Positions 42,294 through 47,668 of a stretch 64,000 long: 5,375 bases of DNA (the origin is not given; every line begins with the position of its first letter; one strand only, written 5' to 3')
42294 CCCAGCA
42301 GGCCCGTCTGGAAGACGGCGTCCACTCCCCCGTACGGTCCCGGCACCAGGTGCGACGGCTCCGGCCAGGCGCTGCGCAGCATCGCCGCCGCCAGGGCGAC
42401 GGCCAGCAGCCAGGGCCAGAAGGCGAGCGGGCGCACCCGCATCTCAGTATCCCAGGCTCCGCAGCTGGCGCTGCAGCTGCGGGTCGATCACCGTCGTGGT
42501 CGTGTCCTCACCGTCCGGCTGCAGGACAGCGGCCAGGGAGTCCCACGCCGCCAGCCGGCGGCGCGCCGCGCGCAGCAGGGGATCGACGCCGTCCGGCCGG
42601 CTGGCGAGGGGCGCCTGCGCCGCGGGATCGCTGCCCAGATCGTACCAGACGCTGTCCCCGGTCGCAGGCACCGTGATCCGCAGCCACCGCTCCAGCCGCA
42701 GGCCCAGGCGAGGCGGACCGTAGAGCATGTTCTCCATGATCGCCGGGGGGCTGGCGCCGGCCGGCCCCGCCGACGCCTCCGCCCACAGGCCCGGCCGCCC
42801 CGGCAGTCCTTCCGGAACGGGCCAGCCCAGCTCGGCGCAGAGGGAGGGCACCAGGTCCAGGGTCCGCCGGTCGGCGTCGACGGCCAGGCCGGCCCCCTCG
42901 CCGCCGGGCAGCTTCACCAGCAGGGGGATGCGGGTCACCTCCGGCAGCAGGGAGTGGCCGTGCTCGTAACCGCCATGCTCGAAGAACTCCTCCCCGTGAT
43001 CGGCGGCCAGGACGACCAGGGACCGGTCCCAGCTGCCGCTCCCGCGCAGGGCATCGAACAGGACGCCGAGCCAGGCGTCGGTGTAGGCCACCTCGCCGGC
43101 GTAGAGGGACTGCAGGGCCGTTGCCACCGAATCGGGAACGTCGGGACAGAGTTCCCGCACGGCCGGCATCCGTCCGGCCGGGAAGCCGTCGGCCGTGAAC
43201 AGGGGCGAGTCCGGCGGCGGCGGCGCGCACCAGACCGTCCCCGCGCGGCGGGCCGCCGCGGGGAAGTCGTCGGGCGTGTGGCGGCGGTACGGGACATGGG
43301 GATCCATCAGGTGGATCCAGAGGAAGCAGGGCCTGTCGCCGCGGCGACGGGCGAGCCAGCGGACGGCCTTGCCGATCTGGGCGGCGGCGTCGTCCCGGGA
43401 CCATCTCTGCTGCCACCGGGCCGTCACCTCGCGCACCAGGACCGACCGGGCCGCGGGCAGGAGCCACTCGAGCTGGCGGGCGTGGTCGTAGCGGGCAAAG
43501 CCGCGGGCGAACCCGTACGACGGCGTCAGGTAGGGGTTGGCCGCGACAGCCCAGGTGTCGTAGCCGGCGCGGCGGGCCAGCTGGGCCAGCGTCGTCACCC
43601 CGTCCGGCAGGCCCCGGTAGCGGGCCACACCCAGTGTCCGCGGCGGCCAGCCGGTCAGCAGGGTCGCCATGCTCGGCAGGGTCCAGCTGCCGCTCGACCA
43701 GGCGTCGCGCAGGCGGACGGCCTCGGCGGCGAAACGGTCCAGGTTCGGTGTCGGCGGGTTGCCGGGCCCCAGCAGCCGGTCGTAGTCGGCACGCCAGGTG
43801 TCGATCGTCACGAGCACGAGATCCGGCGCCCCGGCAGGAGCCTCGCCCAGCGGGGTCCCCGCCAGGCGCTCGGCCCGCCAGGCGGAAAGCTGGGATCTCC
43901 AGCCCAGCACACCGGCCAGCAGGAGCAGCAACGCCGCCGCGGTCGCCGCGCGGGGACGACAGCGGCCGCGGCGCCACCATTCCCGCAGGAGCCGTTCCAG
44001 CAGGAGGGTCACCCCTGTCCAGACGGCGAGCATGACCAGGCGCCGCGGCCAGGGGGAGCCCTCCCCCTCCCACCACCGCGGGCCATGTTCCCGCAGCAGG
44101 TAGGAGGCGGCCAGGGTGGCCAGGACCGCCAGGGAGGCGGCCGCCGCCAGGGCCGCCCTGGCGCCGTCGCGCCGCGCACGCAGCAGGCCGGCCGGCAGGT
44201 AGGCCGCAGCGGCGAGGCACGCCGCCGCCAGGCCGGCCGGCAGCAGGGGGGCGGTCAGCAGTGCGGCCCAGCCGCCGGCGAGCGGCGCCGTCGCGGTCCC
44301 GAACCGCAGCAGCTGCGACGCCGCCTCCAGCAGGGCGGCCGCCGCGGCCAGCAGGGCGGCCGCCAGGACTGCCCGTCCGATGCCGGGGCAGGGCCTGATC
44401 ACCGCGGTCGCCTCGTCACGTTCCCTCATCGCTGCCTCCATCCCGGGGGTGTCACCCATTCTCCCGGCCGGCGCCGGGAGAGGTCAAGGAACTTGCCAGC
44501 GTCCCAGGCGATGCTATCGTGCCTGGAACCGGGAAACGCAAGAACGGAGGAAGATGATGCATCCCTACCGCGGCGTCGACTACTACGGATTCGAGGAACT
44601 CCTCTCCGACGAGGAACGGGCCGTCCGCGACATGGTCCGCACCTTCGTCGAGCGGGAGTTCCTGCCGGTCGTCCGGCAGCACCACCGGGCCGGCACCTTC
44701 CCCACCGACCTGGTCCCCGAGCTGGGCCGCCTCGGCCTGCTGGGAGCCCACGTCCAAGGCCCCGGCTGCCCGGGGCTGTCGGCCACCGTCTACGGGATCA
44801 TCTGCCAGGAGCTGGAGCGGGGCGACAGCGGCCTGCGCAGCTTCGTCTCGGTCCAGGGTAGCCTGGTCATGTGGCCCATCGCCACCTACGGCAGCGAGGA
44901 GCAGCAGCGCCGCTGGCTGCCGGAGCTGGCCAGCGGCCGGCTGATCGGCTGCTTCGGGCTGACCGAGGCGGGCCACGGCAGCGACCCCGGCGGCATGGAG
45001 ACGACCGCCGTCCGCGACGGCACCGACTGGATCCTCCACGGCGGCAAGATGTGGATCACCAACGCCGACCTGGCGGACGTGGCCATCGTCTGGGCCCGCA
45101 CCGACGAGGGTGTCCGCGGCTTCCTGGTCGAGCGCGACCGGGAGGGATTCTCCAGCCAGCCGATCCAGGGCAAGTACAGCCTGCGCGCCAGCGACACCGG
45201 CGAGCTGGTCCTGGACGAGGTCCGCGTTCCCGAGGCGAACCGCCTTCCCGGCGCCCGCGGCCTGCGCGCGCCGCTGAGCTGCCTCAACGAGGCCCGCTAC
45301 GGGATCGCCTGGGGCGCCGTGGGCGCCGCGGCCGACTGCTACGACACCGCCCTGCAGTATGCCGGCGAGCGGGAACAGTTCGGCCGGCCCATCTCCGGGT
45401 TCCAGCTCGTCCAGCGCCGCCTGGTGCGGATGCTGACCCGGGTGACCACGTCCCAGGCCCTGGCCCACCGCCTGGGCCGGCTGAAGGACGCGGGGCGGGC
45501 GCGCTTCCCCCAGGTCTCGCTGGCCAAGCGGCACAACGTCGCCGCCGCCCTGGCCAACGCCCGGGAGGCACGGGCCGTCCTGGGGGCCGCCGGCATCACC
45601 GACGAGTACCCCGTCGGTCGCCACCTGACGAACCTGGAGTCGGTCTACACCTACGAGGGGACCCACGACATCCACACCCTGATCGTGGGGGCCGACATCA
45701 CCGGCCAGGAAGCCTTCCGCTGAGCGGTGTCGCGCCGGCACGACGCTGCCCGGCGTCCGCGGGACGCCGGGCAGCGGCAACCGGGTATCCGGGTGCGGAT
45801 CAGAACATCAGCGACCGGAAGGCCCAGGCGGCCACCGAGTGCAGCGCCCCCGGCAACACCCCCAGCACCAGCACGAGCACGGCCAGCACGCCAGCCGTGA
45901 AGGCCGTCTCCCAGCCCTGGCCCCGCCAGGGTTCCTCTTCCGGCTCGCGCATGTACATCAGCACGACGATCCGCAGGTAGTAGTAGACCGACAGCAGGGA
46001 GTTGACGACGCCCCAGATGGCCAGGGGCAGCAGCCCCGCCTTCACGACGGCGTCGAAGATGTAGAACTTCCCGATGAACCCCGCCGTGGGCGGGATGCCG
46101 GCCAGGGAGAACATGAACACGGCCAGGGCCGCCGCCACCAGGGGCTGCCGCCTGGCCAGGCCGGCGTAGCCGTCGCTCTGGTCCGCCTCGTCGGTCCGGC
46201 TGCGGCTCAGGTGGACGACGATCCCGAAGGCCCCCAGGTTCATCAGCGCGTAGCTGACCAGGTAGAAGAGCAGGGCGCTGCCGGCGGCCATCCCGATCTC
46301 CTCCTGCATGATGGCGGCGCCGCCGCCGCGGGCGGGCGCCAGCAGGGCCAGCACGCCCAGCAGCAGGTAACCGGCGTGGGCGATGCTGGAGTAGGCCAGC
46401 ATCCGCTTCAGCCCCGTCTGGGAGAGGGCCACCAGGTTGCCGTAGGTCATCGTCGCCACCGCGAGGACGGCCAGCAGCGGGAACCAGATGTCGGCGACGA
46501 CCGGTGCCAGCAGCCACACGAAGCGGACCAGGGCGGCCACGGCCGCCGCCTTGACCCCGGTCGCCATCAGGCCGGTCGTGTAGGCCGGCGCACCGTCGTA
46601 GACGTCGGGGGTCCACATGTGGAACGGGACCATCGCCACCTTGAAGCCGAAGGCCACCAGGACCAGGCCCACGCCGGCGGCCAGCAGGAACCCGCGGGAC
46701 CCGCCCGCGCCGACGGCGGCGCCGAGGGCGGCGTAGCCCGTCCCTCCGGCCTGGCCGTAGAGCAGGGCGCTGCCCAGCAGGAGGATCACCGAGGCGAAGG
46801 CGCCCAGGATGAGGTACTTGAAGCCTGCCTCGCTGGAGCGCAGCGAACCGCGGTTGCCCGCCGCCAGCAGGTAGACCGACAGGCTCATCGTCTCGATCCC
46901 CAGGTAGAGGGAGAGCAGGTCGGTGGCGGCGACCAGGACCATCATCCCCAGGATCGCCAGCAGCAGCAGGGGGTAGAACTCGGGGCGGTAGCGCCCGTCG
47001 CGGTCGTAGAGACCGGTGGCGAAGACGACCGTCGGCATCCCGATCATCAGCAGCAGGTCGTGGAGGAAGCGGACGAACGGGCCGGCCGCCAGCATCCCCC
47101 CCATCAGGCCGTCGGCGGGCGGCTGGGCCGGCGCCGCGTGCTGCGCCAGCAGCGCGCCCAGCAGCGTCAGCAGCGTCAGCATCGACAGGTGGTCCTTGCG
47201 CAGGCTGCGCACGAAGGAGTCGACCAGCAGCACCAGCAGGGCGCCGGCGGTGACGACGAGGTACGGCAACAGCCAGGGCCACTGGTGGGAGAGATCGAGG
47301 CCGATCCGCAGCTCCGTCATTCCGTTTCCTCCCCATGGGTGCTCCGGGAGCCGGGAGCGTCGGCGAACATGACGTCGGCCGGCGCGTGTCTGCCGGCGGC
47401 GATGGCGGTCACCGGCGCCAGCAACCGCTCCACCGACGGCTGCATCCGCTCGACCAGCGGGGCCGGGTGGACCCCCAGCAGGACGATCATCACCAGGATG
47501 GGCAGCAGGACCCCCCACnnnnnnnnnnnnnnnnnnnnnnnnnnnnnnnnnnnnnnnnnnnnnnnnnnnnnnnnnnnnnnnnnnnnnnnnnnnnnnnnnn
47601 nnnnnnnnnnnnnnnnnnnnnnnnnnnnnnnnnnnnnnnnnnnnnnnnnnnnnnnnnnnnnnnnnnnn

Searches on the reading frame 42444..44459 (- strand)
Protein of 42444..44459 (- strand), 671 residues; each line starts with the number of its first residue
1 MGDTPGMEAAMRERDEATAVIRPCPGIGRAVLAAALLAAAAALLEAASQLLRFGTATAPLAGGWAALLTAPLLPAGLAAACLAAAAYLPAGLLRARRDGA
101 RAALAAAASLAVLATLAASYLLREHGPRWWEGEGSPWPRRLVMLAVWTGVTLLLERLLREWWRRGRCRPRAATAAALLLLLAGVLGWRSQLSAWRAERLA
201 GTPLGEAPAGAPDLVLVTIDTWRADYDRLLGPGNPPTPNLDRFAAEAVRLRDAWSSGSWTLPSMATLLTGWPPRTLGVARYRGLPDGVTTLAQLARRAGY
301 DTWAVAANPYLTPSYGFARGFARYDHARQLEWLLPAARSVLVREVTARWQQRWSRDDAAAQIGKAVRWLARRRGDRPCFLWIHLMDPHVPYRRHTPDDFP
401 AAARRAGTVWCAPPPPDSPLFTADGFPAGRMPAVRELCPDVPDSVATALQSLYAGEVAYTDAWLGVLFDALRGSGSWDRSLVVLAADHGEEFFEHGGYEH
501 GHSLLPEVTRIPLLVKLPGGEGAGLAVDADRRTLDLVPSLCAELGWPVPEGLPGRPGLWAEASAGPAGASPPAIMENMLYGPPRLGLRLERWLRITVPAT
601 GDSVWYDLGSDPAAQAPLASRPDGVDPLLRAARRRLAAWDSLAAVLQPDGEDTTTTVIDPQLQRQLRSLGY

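Call 22: search_protein_families(library=pfam, proteins=[window:42444-44459:-])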
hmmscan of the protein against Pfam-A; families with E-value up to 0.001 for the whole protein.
window:42444-44459:- (671 aa): 2 families
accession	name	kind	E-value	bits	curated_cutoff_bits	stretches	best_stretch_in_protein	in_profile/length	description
PF00884.28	Sulfatase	-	5.8e-36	124.8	25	1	212-541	1-296/301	Sulfatase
PF01663.27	Phosphodiest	-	1.5e-08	35.1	23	1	214-489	1-220/342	Type I phosphodiesterase / nucleotide pyrophosphatase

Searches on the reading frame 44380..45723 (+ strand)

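Call 22: search_protein_families(library=pfam, proteins=[window:44380-45723:+])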
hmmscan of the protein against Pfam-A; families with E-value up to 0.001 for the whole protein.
window:44380-45723:+ (447 aa): 4 families
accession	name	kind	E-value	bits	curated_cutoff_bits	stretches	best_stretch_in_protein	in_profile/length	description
PF02771.21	Acyl-CoA_dh_N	-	5e-33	114.3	22.9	1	76-186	1-112/113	Acyl-CoA dehydrogenase, N-terminal domain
PF00441.29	Acyl-CoA_dh_1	-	3.6e-32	112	22.4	1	293-439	2-148/150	Acyl-CoA dehydrogenase, C-terminal domain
PF02770.24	Acyl-CoA_dh_M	-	3.9e-24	85.1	33.3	1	191-281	1-97/97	Acyl-CoA dehydrogenase, middle domain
PF08028.16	Acyl-CoA_dh_2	-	3.4e-08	34.3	22.7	1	308-427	2-131/134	Acyl-CoA dehydrogenase, C-terminal domain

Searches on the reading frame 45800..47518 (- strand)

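Call 9: search_protein_families(library=pfam, proteins=[window:45800-47518:-])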
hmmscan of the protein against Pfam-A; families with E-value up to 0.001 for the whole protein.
window:45800-47518:- (572 aa): 1 family
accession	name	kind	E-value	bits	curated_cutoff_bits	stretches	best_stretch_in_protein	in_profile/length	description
PF00361.26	Proton_antipo_M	-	2e-68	231.2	21.5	1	198-510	1-294/294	NADH:quinone oxidoreductase/Mrp antiporter, TM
